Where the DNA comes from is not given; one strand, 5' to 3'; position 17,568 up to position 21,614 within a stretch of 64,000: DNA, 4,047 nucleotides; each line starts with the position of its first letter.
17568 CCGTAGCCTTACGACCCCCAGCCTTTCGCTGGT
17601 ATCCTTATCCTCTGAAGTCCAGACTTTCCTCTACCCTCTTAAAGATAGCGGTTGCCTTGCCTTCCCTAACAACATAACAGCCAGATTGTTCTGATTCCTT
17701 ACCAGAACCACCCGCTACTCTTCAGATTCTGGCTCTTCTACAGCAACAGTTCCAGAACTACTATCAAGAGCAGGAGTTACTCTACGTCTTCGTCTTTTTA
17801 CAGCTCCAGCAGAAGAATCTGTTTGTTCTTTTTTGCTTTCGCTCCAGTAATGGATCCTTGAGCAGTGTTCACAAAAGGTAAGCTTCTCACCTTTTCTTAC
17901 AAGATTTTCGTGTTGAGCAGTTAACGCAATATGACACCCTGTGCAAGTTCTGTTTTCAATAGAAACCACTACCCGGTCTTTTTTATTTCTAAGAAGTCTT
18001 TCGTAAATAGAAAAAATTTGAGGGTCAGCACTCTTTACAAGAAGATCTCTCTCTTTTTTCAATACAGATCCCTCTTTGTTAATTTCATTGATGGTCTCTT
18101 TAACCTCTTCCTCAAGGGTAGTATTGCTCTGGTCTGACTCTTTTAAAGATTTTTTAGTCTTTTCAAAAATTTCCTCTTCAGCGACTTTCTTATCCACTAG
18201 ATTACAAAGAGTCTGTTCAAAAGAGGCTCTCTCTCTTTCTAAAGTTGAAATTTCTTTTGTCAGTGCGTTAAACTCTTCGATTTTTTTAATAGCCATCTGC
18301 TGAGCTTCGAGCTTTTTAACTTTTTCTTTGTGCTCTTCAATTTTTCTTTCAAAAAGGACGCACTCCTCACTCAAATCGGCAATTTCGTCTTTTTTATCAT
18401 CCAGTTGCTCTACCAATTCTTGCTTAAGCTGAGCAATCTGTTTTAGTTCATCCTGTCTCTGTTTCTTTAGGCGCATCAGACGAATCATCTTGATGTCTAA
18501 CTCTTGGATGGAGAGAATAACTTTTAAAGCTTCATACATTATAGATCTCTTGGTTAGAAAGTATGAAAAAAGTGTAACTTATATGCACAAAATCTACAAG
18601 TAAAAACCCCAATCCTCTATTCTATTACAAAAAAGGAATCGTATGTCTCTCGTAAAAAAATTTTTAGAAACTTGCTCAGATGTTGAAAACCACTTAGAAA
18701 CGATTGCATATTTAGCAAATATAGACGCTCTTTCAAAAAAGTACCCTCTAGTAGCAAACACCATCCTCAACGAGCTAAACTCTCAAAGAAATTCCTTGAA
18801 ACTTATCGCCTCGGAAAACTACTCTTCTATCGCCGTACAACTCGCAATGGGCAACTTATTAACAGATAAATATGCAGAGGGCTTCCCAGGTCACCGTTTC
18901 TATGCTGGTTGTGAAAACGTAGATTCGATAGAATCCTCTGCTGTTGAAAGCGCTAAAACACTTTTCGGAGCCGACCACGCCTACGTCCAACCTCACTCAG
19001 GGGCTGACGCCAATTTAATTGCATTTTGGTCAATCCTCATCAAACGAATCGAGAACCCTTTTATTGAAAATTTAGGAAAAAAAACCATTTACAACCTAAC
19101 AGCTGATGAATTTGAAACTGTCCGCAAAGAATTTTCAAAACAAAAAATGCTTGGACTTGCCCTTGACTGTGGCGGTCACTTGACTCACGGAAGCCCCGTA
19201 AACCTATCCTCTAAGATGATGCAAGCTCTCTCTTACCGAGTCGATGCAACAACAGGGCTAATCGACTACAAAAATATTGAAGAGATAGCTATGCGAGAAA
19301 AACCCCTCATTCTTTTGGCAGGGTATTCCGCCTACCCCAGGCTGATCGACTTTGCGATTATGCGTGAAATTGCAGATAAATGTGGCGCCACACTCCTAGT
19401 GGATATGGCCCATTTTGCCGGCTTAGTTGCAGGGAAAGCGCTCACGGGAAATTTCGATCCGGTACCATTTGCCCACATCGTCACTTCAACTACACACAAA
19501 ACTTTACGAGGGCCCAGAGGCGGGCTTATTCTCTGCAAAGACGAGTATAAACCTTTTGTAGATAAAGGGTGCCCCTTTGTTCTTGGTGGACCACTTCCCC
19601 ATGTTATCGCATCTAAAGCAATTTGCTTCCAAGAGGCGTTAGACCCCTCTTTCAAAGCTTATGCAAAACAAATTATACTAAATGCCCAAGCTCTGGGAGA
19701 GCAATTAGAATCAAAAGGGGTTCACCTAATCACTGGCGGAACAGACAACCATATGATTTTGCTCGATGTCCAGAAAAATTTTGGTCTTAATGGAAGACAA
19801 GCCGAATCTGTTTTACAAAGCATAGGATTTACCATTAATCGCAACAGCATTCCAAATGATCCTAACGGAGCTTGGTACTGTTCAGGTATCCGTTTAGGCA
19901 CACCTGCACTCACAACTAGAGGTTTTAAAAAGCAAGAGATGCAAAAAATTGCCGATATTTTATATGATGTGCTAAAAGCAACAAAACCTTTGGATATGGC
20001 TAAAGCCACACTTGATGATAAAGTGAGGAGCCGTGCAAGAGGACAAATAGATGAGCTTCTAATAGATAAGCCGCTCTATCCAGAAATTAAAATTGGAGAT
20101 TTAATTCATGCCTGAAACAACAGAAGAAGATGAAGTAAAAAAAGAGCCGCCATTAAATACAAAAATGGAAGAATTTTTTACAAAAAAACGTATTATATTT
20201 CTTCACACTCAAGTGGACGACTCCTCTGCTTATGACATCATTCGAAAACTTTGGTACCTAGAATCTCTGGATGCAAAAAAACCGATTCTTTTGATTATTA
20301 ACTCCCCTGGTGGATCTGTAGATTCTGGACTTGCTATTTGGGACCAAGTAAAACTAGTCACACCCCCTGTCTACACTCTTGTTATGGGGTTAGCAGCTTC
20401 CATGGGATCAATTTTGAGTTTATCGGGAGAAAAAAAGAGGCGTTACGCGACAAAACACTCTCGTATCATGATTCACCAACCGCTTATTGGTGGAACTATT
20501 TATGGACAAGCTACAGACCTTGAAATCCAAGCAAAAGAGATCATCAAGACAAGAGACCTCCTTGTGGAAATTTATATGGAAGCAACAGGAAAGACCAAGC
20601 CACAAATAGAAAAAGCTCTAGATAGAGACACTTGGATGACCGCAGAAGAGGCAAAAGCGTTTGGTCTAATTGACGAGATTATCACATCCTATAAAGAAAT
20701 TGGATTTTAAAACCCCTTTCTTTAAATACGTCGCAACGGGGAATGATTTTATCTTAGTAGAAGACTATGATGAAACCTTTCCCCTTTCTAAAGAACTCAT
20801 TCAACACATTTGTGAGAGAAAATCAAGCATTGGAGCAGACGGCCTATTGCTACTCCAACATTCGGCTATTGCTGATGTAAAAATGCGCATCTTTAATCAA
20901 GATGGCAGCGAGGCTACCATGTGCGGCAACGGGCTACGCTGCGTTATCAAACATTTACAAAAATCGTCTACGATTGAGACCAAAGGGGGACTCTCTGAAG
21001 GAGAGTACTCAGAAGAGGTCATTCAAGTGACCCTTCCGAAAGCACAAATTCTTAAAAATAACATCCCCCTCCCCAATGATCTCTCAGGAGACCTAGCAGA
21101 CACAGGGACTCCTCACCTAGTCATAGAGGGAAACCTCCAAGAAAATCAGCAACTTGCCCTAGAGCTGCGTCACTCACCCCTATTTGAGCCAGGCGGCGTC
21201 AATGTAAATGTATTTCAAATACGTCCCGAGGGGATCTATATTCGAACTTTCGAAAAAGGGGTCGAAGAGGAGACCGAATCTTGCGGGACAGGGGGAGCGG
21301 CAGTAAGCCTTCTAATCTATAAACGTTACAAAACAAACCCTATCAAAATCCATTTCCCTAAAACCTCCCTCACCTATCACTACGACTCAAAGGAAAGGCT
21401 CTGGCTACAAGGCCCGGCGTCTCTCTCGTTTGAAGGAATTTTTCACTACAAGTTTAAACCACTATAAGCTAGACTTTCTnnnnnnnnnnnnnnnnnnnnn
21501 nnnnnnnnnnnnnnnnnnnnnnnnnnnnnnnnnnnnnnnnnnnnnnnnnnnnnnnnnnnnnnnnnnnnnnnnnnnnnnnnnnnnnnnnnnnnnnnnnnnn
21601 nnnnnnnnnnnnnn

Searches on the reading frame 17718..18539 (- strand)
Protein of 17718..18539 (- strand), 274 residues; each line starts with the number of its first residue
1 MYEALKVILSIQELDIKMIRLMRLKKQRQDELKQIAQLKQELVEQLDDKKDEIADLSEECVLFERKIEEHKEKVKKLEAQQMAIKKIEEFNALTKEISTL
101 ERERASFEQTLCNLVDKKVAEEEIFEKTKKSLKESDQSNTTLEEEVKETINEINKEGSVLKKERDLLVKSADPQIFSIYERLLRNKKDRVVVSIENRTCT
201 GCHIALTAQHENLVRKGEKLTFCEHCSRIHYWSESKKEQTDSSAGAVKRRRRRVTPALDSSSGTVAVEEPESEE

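Call 60: search_protein_families(library=pfam, proteins=[window:17718-18539:-], max_evalue=0.00001)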
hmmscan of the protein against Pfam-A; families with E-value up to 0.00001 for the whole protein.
window:17718-18539:- (274 aa): 2 families
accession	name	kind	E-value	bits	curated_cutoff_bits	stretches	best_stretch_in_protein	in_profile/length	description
PF02591.20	Zn_ribbon_9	-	9.8e-10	38.8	29.1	1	198-229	1-32/33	C4-type zinc ribbon domain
PF24481.2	CT398_CC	-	2.6e-08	34.4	27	1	12-185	2-178/180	CT398-like coiled coil hairpin domain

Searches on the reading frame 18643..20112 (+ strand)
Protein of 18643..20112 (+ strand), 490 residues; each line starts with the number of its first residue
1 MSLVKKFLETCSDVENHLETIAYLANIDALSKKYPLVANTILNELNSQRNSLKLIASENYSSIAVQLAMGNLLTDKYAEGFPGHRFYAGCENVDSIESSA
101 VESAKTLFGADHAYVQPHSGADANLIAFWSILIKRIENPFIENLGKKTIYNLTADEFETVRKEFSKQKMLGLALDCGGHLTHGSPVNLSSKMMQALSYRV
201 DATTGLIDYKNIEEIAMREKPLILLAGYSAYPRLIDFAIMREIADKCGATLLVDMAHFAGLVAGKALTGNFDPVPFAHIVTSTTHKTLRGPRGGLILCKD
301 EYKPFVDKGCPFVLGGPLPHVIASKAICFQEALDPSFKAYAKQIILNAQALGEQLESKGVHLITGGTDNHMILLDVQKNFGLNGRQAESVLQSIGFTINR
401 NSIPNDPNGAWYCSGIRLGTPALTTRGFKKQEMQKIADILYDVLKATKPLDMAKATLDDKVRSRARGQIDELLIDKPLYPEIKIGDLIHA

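Call 61: search_protein_families(library=pfam, proteins=[window:18643-20112:+], max_evalue=0.00001)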
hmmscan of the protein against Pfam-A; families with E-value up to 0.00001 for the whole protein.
window:18643-20112:+ (490 aa): 1 family
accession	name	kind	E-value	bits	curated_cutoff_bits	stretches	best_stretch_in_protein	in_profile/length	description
PF00464.25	SHMT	-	6.3e-122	407.5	27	2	166-439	110-398/399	Serine hydroxymethyltransferase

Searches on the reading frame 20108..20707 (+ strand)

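Call 61: search_protein_families(library=pfam, proteins=[window:20108-20707:+], max_evalue=0.00001)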
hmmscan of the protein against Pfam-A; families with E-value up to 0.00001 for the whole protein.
window:20108-20707:+ (200 aa): 1 family
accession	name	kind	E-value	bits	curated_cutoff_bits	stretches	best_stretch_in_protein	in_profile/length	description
PF00574.28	CLP_protease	-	6.5e-67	225.4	20.2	1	22-194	11-181/182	Clp protease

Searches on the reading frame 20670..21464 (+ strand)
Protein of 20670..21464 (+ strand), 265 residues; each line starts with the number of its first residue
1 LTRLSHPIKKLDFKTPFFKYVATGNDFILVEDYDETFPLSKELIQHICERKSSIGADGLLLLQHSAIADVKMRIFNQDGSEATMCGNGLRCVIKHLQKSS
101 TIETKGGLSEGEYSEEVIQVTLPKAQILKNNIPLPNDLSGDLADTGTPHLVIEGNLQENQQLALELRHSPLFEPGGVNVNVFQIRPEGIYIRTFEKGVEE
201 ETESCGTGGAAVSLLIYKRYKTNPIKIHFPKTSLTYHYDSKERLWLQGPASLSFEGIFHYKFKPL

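Call 61: search_protein_families(library=pfam, proteins=[window:20670-21464:+], max_evalue=0.00001)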
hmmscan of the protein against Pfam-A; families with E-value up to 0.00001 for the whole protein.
window:20670-21464:+ (265 aa): 1 family
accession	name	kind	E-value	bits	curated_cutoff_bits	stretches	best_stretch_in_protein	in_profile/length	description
PF01678.24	DAP_epimerase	-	1.6e-35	122.3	34.7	2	17-112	1-103/121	Diaminopimelate epimerase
